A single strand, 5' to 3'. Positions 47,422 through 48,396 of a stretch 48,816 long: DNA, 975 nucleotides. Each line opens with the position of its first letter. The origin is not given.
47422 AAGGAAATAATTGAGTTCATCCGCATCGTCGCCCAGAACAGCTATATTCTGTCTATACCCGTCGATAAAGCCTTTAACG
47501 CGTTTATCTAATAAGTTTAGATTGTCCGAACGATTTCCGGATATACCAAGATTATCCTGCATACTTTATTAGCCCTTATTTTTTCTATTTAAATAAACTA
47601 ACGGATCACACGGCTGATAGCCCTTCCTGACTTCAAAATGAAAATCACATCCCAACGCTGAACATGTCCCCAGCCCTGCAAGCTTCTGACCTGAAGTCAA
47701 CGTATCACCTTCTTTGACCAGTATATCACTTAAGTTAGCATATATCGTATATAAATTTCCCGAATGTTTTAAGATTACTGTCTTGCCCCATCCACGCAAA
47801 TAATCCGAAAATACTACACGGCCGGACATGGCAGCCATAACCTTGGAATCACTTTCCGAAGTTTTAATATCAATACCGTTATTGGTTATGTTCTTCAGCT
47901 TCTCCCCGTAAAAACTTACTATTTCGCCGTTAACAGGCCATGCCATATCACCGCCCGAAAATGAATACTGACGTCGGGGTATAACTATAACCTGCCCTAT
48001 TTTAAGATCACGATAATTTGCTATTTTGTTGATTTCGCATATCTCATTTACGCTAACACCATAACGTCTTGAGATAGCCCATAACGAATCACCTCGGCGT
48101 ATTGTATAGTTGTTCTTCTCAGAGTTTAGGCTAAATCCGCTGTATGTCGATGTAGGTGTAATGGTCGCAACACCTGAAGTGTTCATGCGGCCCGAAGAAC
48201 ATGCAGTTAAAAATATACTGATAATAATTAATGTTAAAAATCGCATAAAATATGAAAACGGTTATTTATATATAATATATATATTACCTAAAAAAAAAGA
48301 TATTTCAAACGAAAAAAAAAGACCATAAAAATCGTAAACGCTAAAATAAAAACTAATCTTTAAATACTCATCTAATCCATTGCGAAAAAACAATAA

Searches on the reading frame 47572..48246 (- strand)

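Call 82: search_protein_families(library=pfam, proteins=[window:47572-48246:-], max_evalue=0.0001)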
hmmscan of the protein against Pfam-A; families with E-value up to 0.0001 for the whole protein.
window:47572-48246:- (225 aa): 2 families
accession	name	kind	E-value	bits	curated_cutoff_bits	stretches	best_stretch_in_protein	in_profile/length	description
PF01551.29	Peptidase_M23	-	1.8e-22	79.8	28.7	1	122-215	3-96/96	Peptidase family M23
PF01476.26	LysM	-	1e-18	67.4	20.9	1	47-90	1-43/43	LysM domain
